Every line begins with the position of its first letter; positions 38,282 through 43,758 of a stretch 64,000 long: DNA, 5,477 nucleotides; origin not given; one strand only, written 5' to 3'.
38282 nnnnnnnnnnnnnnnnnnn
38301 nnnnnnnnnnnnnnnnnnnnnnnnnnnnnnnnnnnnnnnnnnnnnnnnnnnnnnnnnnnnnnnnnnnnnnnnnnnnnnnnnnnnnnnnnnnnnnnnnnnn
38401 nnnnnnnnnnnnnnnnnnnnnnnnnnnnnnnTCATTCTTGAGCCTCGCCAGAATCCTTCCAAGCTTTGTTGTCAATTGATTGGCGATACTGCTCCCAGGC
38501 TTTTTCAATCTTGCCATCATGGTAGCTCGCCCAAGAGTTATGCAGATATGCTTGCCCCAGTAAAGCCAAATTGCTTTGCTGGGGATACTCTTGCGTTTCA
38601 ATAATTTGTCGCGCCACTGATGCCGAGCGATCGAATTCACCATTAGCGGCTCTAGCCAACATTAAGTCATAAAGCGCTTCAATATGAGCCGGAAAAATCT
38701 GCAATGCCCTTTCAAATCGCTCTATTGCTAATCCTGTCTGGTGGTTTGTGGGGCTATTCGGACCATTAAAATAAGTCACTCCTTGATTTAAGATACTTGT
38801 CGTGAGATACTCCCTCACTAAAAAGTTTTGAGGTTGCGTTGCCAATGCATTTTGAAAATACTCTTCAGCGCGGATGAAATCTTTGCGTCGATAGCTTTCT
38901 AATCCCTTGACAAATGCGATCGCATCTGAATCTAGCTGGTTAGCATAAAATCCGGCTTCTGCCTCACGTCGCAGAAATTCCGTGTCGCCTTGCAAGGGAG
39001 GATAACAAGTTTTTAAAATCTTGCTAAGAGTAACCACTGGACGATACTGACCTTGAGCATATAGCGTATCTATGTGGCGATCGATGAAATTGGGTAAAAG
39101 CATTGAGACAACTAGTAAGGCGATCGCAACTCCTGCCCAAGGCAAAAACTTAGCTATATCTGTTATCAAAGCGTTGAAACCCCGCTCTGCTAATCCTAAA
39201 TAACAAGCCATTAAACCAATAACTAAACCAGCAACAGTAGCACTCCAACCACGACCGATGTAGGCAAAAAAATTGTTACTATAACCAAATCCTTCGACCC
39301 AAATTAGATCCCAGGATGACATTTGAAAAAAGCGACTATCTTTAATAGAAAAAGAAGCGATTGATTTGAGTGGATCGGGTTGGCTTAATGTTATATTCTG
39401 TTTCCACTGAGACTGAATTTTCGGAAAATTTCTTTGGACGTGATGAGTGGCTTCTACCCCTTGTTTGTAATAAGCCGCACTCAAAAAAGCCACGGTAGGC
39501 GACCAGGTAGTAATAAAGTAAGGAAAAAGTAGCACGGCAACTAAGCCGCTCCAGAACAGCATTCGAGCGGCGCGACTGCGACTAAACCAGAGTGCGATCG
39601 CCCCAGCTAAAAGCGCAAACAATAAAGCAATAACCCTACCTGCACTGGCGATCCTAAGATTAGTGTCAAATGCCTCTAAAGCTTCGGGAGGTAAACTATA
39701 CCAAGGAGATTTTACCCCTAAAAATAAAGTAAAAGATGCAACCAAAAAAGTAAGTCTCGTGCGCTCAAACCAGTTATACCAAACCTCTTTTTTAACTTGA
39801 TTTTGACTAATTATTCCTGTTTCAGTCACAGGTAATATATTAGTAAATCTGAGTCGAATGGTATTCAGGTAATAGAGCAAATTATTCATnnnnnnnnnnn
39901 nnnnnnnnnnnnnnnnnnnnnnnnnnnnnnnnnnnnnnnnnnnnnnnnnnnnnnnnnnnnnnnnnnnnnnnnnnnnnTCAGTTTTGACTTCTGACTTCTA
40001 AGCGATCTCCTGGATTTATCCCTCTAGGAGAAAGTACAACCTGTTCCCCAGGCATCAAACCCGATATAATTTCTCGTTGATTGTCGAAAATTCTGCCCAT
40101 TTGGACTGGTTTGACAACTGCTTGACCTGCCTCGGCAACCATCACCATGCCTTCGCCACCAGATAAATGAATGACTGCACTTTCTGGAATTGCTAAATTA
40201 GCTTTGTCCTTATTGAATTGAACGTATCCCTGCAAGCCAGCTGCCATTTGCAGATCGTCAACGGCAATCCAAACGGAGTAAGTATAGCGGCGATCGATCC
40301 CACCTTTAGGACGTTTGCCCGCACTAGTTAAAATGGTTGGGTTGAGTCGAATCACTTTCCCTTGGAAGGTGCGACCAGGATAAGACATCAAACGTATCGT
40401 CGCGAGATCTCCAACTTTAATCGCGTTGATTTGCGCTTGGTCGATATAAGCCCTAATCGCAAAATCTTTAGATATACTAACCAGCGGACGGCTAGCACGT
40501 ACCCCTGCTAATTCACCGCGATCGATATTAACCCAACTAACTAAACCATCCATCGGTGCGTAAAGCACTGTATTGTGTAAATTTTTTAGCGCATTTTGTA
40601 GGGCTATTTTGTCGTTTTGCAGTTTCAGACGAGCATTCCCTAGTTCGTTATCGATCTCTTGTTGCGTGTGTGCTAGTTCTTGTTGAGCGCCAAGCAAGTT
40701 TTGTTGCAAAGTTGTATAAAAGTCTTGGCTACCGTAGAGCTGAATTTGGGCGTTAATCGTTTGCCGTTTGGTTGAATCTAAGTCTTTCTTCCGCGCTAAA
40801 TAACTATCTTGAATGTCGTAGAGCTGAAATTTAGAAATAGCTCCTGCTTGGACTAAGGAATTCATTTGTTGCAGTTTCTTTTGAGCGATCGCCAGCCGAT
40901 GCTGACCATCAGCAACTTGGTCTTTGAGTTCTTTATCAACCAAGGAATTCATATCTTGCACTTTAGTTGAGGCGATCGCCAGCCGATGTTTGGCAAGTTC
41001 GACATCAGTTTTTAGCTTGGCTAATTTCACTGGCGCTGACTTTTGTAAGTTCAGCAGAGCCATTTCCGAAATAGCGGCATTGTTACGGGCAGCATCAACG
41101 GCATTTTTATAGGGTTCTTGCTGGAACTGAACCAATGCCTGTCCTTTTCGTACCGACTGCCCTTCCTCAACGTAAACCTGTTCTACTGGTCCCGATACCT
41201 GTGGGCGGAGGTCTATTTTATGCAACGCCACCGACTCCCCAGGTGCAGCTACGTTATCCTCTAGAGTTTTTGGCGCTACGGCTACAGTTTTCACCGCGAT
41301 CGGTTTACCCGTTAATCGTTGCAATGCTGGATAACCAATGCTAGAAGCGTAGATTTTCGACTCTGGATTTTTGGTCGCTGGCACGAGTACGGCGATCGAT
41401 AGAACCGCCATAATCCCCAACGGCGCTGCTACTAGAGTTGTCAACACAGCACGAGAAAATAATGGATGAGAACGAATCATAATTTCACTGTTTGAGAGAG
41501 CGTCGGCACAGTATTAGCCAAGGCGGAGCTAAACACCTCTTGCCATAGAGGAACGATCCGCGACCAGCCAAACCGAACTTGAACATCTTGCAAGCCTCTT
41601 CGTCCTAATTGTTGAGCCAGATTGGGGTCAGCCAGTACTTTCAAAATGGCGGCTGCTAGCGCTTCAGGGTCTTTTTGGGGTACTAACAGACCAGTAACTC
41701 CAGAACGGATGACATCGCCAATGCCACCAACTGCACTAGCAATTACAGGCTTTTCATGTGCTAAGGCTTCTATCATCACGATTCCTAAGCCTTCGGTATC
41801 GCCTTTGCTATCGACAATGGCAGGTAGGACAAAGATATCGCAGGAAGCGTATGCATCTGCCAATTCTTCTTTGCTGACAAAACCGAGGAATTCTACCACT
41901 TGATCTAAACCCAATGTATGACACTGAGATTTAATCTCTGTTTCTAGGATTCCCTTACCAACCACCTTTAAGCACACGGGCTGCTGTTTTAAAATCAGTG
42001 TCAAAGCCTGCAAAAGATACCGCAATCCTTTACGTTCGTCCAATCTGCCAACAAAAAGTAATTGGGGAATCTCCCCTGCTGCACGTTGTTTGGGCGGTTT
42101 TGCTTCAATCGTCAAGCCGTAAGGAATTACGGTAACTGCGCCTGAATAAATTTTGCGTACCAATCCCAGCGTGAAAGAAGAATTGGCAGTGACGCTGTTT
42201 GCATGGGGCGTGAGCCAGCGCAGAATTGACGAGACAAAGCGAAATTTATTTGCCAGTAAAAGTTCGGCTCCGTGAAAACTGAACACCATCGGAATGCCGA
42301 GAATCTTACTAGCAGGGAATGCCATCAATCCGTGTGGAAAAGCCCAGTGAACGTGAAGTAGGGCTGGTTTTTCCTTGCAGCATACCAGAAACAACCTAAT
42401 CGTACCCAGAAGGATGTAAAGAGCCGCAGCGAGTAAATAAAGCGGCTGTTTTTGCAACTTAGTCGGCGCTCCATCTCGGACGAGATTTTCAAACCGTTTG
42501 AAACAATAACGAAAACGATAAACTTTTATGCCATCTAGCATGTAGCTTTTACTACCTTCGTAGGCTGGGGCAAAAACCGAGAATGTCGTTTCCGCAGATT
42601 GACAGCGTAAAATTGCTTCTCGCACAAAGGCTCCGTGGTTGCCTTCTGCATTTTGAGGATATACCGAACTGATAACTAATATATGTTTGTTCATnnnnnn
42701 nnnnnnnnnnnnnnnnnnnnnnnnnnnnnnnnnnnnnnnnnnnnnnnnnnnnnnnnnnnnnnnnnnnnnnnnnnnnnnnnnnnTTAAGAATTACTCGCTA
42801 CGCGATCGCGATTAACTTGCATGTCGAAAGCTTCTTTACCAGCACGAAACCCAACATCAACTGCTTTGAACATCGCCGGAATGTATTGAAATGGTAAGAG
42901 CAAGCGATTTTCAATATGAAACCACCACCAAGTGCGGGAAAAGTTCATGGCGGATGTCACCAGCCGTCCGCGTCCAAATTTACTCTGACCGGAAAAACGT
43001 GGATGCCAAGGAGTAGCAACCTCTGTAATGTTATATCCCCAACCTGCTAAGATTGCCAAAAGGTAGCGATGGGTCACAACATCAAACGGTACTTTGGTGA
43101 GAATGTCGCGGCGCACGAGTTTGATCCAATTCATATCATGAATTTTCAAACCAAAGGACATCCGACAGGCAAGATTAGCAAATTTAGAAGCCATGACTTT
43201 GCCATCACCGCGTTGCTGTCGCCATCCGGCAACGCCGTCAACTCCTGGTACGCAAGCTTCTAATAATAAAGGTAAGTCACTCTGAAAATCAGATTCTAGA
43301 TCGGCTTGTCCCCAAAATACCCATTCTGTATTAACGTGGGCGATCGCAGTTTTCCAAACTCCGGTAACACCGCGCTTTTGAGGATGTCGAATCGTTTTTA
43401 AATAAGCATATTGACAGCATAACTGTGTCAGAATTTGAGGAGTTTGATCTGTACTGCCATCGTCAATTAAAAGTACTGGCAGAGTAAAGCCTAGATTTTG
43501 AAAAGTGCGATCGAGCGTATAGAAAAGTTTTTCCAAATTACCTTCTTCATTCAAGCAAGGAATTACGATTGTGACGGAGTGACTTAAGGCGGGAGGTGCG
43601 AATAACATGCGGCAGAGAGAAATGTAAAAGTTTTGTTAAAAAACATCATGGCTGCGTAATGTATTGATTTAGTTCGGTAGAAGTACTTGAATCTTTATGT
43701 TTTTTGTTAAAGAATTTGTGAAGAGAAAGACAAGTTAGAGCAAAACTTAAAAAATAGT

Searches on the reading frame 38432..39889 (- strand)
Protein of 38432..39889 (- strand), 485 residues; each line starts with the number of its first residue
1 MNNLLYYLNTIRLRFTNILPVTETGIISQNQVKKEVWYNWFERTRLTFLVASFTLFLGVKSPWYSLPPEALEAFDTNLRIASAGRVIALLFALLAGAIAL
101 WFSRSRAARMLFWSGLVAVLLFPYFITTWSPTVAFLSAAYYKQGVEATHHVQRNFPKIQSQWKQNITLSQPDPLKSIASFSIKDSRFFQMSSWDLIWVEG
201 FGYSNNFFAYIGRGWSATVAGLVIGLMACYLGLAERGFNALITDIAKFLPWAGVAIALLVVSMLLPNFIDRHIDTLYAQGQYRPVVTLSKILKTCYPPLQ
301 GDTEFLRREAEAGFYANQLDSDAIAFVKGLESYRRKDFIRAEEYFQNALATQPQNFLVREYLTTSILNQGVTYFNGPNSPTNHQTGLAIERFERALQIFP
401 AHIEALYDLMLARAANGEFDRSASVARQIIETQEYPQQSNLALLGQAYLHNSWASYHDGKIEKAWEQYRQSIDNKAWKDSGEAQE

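Call 57: search_protein_families(library=pfam, proteins=[window:38432-39889:-], max_evalue=0.00001)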
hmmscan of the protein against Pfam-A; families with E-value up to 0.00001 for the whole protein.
window:38432-39889:- (485 aa): 1 family
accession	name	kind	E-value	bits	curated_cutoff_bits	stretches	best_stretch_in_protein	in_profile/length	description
PF14559.12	TPR_19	-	7.4e-07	29.8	25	0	384-432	6-54/68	Tetratricopeptide repeat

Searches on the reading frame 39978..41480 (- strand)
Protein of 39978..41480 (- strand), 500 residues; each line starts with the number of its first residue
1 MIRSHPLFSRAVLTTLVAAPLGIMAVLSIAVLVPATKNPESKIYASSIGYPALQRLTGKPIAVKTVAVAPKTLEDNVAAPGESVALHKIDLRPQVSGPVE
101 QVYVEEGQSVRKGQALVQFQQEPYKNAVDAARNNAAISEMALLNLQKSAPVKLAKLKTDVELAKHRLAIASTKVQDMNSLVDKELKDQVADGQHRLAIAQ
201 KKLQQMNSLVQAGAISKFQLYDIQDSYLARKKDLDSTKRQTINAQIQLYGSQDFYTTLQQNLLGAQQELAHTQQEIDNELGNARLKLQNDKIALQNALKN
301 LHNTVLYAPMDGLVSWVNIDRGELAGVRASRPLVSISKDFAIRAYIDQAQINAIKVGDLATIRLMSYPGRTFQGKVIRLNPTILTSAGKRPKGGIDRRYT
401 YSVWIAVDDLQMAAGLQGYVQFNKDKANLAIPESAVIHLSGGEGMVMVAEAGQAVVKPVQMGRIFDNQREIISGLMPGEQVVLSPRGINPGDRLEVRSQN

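Call 57: search_protein_families(library=pfam, proteins=[window:39978-41480:-], max_evalue=0.00001)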
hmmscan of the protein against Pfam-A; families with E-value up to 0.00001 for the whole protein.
window:39978-41480:- (500 aa): 3 families
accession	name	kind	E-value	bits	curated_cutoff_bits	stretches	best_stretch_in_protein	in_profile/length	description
PF16576.10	HlyD_D23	-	5.9e-14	52.3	30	1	255-383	49-188/214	Barrel-sandwich domain of CusB or HlyD membrane-fusion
PF13437.12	HlyD_3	-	6.9e-11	43.3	22.2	1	305-387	1-84/106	HlyD family secretion protein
PF13533.13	Biotin_lipoyl_2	-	3.2e-07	30.4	29.8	1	91-118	3-30/32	Biotin-lipoyl like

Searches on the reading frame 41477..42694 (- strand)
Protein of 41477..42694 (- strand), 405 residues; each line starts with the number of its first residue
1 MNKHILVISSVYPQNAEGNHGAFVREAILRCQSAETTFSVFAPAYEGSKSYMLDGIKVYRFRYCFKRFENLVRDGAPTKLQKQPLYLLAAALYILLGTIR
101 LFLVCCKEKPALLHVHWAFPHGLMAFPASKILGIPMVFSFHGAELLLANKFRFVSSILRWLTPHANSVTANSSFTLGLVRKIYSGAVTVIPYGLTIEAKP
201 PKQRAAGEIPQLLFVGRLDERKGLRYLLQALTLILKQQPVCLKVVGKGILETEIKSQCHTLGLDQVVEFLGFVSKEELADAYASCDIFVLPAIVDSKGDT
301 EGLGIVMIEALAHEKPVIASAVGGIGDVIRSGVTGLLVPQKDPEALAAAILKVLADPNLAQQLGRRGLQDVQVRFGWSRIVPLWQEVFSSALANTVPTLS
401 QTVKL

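Call 60: search_protein_families(library=pfam, proteins=[window:41477-42694:-], max_evalue=0.00001)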
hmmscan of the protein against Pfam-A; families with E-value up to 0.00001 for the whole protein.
window:41477-42694:- (405 aa): 7 families
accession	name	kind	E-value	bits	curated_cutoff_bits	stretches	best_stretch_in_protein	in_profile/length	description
PF00534.26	Glycos_transf_1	-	1.5e-42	145.5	26.4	1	197-367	3-169/172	Glycosyl transferases group 1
PF13692.12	Glyco_trans_1_4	-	9.8e-40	136.5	27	1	210-356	2-142/142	Glycosyl transferases group 1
PF13439.12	Glyco_transf_4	-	7.3e-13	49.3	28.5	1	78-194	41-166/170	Glycosyltransferase Family 4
PF20706.3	GT4-conflict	-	8e-11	42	26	1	186-379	173-380/385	Family 4 Glycosyltransferase in conflict systems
PF13579.12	Glyco_trans_4_4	-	5.8e-10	40.2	29.7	1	25-193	8-158/158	Glycosyl transferase 4-like domain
PF13524.12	Glyco_trans_1_2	-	5.9e-07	30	25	1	265-379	27-137/144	Glycosyl transferase-like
PF13477.12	Glyco_trans_4_2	-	5e-06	27.2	23.4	0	106-172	71-139/139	Glycosyl transferase 4-like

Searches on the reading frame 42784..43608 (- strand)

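Call 60: search_protein_families(library=pfam, proteins=[window:42784-43608:-], max_evalue=0.00001)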
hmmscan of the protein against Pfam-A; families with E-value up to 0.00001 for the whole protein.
window:42784-43608:- (274 aa): 1 family
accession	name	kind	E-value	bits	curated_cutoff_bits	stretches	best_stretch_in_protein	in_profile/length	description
PF00535.33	Glycos_transf_2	-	3.1e-18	66.7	23.3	1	13-137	1-122/168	Glycosyl transferase family 2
